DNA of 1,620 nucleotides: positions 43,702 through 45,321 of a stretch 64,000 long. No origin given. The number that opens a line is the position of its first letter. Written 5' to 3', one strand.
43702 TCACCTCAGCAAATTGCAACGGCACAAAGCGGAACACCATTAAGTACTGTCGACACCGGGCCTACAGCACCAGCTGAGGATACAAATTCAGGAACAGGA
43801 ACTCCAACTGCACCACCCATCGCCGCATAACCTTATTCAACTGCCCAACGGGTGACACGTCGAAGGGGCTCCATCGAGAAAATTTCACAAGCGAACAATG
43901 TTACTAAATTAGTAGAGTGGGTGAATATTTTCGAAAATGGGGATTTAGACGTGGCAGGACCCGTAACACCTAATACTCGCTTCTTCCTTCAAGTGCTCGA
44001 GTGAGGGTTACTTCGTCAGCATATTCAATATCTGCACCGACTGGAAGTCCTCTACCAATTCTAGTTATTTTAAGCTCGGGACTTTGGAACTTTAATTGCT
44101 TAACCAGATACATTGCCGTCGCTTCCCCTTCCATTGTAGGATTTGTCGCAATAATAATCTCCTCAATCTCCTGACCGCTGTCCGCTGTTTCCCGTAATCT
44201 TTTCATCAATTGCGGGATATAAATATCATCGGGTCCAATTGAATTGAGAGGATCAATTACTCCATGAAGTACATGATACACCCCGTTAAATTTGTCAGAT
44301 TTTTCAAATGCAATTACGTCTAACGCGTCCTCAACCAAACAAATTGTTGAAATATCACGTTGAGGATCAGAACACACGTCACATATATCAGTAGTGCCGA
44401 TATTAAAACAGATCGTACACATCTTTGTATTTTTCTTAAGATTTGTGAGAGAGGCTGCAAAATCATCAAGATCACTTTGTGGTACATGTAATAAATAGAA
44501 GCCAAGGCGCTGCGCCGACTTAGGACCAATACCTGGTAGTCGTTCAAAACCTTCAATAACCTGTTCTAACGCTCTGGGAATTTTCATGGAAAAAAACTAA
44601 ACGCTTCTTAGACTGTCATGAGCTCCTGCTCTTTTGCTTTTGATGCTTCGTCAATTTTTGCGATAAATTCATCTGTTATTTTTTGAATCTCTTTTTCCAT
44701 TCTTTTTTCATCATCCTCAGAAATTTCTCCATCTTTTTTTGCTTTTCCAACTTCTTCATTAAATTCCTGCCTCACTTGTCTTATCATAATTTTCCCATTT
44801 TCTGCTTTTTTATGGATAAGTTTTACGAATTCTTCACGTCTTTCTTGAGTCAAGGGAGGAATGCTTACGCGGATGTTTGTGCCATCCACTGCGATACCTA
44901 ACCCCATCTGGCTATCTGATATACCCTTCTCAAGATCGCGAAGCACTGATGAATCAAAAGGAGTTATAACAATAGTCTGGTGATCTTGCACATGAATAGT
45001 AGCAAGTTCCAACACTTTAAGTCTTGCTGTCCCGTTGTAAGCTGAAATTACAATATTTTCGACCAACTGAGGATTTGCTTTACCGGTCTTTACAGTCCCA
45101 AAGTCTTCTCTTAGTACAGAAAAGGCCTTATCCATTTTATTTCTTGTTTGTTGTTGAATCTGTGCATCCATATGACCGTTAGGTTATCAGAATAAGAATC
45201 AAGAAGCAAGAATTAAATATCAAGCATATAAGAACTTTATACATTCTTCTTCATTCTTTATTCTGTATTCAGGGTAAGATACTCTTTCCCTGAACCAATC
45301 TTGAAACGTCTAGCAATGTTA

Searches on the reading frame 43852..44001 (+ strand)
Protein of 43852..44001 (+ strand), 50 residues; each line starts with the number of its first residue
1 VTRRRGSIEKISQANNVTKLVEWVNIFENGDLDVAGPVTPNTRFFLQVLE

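Call 17: find_homologous_proteins(query=window:43852-44001:+, max_evalue=10)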
Query window:43852-44001:+: no candidate shares three 5-residue words with the query. No homologue found.

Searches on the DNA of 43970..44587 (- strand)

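Call 30: search_rna_families(sources=[L070, L021, L016, L013], threshold=gathering, show_alignments=4)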
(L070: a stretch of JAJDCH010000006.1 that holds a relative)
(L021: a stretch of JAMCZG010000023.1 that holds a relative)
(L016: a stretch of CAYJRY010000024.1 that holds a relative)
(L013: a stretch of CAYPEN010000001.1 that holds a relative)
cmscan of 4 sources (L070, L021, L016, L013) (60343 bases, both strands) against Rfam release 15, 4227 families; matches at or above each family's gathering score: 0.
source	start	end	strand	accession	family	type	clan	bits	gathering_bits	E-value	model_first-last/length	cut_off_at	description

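Call 38: search_rna_families(source=L016, start=650, end=960, threshold=evalue, max_evalue=10, show_alignments=2)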
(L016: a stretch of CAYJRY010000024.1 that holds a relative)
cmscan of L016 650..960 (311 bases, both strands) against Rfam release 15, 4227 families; matches with E-value up to 10: 1.
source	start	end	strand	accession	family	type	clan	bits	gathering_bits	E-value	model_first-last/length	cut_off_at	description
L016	915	945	-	RF01123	sR35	Gene; snRNA; snoRNA; CD-box;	-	12.3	60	1.2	25-57/57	no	Small nucleolar RNA sR35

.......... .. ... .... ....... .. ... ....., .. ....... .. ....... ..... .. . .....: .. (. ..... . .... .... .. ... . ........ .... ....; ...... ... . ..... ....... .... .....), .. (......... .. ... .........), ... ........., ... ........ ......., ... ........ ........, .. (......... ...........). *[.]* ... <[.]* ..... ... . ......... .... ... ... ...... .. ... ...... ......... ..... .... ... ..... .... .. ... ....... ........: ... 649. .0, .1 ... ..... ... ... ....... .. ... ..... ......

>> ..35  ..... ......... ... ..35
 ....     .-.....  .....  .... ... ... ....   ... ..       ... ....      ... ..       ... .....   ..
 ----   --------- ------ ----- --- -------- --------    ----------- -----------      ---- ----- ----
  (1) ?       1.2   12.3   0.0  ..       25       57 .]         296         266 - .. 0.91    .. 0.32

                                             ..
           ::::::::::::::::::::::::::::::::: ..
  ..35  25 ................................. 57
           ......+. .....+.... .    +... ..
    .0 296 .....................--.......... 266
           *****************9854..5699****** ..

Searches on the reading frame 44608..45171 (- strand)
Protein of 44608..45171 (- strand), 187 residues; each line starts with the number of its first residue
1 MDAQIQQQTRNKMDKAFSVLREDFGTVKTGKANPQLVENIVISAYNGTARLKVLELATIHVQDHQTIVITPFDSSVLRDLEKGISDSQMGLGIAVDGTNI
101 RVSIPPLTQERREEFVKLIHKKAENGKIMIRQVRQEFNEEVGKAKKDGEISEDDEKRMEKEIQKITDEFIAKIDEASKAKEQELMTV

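Call 9: search_protein_families(library=pfam, proteins=[window:44608-45171:-])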
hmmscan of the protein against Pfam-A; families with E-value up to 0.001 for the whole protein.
window:44608-45171:- (187 aa): 1 family
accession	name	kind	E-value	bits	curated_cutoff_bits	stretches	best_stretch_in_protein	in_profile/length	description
PF01765.24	RRF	-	8.9e-54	182.2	29.7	1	20-185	1-164/164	Ribosome recycling factor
